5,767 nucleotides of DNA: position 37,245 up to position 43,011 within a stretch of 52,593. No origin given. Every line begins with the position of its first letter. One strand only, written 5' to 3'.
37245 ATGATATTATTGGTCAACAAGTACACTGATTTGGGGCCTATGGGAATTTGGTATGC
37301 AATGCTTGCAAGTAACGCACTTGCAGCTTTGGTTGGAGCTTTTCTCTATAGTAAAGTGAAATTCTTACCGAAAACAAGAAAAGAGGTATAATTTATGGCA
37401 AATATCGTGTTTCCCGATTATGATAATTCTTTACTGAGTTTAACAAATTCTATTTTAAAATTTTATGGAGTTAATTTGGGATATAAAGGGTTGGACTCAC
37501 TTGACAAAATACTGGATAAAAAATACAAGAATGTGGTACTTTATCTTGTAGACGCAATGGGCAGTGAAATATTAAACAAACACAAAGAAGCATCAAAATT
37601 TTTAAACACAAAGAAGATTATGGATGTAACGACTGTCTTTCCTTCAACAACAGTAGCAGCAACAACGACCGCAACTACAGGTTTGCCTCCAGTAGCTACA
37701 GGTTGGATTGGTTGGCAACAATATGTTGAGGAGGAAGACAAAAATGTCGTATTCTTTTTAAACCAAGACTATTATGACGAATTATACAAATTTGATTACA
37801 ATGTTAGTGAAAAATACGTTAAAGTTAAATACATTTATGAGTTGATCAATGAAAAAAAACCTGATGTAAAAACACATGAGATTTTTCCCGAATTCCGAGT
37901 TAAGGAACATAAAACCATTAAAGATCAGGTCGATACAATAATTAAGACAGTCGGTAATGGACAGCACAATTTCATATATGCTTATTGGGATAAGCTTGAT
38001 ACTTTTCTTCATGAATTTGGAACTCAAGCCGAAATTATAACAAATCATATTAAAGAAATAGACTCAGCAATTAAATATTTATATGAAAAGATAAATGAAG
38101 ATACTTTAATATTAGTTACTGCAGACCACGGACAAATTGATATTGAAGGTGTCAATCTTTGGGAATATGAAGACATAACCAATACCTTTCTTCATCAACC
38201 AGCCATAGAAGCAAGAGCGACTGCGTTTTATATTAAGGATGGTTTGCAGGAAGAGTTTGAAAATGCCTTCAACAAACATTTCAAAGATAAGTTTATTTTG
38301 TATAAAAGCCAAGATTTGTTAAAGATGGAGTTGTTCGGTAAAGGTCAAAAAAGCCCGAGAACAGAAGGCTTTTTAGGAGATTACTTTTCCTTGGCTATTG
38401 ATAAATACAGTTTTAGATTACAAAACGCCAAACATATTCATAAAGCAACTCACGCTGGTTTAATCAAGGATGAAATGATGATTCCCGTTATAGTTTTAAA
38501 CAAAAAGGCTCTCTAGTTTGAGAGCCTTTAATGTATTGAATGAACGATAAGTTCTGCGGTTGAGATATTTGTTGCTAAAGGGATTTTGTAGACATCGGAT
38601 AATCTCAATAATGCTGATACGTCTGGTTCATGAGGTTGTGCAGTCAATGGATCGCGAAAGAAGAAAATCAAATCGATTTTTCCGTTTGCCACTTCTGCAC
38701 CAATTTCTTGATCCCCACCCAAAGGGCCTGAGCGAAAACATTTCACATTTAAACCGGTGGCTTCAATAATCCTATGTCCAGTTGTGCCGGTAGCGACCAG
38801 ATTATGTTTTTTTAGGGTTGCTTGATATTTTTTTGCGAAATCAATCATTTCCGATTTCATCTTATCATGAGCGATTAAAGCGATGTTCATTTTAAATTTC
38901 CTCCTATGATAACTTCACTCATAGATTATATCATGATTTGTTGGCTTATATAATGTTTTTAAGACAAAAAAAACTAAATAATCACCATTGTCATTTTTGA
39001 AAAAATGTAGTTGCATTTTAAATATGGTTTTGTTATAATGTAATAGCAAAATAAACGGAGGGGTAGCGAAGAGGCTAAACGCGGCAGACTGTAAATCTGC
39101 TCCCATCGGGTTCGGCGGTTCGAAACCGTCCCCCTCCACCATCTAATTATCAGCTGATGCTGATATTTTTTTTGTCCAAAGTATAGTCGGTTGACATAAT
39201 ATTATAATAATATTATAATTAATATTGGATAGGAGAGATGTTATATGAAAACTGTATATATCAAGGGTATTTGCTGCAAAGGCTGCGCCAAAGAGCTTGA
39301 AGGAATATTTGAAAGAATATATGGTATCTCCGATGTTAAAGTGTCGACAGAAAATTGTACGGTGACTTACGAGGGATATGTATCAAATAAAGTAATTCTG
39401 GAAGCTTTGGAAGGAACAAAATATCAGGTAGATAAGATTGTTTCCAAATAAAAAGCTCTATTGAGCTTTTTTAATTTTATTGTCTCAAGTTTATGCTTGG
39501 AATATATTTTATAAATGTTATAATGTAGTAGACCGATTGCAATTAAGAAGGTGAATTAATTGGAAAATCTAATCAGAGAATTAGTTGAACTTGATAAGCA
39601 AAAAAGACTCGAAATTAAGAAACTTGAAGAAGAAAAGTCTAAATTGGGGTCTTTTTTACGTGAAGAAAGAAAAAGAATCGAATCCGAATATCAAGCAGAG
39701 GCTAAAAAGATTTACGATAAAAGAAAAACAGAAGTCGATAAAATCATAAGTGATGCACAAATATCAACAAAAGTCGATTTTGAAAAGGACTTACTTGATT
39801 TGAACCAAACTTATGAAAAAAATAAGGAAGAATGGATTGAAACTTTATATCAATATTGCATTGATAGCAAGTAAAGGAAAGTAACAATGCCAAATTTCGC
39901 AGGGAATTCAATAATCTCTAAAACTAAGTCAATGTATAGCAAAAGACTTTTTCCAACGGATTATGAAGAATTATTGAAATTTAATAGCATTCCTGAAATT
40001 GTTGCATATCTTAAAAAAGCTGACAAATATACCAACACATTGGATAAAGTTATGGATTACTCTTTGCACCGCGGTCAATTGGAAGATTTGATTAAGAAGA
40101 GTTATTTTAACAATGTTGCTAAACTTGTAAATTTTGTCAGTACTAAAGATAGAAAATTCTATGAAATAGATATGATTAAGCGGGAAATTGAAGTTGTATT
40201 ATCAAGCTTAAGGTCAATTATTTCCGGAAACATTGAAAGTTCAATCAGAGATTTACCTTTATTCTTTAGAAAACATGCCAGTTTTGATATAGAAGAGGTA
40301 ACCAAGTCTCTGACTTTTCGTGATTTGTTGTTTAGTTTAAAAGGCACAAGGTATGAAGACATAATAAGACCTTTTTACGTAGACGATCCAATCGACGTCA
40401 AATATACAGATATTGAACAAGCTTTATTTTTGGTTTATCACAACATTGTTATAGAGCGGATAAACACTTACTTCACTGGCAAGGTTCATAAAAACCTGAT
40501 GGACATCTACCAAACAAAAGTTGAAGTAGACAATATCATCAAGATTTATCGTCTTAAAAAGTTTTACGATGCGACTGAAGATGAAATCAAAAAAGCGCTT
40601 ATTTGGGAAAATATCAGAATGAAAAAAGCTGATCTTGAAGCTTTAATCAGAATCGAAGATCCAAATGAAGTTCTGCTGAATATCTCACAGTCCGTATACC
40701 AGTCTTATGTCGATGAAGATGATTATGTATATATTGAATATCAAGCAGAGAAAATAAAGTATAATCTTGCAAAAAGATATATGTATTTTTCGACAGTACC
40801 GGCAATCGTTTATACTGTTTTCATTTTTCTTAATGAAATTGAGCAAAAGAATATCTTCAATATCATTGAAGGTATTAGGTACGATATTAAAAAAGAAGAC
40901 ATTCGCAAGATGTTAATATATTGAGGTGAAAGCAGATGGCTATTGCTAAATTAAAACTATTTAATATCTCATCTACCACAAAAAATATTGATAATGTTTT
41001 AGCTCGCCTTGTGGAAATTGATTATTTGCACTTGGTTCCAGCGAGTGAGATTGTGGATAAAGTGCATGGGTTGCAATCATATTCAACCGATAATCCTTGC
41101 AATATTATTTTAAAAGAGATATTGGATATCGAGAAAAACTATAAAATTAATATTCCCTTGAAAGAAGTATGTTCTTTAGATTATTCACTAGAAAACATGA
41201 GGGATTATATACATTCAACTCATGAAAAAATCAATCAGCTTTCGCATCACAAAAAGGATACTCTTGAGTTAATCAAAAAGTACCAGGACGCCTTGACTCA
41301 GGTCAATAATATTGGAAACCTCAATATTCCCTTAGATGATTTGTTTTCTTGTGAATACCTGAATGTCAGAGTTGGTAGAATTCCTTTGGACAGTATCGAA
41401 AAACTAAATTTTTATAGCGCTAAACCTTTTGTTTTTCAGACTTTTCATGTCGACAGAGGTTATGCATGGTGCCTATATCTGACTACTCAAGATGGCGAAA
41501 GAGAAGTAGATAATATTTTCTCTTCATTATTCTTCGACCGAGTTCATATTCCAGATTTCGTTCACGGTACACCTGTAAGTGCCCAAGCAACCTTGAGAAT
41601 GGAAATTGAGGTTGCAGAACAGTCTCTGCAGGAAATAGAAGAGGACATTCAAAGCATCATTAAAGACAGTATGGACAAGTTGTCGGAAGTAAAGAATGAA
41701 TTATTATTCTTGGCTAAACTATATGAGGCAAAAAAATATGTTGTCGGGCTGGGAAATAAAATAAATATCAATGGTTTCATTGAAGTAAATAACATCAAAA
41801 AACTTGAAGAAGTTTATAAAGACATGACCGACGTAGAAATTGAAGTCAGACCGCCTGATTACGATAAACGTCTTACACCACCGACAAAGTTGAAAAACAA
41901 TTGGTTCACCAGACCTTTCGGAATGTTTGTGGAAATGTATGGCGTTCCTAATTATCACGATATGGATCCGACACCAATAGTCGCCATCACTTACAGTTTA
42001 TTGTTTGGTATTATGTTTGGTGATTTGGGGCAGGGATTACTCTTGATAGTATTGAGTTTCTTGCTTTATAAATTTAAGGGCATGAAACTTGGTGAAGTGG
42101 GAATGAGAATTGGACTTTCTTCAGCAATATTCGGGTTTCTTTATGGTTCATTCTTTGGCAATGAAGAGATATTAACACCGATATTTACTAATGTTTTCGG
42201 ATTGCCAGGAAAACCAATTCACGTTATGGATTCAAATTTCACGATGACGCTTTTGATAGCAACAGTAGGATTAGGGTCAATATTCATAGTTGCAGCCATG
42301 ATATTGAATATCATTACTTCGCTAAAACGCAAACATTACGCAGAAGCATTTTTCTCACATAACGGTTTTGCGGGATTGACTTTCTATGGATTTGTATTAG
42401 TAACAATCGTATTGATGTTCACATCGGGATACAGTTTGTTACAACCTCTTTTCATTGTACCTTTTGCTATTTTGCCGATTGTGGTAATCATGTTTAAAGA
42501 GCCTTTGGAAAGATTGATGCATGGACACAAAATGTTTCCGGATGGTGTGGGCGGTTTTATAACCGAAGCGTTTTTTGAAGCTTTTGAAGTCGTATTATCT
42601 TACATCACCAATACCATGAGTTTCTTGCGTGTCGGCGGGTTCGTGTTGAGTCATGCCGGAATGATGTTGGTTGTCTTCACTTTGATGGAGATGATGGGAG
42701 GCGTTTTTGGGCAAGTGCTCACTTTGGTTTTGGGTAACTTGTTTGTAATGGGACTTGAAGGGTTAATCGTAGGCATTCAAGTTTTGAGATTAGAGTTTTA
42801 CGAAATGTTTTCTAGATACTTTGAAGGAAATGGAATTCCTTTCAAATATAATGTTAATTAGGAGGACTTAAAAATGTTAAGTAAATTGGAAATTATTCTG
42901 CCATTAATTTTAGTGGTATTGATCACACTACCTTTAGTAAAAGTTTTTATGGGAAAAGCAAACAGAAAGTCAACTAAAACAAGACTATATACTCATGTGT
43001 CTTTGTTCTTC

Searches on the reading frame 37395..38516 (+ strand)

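Call 76: search_protein_families(library=pfam, proteins=[window:37395-38516:+], max_evalue=0.00001)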
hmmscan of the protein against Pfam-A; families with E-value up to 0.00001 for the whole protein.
window:37395-38516:+ (373 aa): 2 families
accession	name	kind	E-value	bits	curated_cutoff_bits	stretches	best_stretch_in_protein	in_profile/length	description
PF01663.27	Phosphodiest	-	2.5e-18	67.2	23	1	48-283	2-266/342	Type I phosphodiesterase / nucleotide pyrophosphatase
PF01676.23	Metalloenzyme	-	2.8e-10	40.6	24.3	1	127-246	78-201/252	Metalloenzyme superfamily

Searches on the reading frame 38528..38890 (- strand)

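Call 76: search_protein_families(library=pfam, proteins=[window:38528-38890:-], max_evalue=0.00001)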
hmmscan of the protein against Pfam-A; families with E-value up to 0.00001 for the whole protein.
window:38528-38890:- (120 aa): 1 family
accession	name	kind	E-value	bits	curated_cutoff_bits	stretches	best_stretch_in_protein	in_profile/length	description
PF02142.27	MGS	-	7.1e-19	68.2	24.1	1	14-107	1-94/94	MGS-like domain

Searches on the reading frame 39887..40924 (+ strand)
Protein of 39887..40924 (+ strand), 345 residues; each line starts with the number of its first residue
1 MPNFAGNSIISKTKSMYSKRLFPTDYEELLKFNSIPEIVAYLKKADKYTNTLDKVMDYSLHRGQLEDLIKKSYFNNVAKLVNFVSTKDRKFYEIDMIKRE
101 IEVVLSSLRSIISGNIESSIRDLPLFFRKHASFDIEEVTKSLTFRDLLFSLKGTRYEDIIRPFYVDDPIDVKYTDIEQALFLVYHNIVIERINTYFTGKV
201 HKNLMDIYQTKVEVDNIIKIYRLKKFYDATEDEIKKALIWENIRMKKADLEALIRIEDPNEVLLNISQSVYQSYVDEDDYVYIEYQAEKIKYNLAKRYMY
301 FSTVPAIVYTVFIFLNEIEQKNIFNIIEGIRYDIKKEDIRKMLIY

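Call 76: search_protein_families(library=pfam, proteins=[window:39887-40924:+], max_evalue=0.00001)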
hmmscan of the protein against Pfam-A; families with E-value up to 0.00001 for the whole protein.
window:39887-40924:+ (345 aa): 1 family
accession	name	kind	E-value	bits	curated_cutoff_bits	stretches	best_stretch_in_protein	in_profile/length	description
PF01992.21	vATP-synt_AC39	-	1.4e-45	156.6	29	1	11-341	3-338/339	ATP synthase (C/AC39) subunit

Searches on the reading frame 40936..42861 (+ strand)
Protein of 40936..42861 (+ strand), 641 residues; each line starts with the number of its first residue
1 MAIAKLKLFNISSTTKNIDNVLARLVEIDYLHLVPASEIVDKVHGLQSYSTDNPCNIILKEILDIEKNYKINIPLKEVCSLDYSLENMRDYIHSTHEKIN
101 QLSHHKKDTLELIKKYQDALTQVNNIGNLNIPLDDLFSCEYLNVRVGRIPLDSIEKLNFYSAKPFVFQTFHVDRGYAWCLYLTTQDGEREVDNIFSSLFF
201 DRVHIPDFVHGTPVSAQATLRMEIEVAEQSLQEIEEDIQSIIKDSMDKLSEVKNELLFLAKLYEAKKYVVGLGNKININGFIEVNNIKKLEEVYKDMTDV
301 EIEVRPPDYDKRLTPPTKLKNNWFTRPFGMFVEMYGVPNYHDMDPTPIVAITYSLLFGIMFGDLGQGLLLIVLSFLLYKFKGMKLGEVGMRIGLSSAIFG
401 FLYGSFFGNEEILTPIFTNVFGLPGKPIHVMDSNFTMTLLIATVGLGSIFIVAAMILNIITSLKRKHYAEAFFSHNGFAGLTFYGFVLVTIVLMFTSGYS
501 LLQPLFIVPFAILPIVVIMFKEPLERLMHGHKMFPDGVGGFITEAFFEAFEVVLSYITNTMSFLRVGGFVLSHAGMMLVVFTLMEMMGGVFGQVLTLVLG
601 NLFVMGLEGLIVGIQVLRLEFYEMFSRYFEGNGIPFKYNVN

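Call 76: search_protein_families(library=pfam, proteins=[window:40936-42861:+], max_evalue=0.00001)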
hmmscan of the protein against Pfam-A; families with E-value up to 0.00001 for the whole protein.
window:40936-42861:+ (641 aa): 1 family
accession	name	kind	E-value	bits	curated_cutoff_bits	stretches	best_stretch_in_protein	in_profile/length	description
PF01496.24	V_ATPase_I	-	3.7e-26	91.8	30.7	1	218-378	249-414/815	V-type ATPase 116kDa subunit family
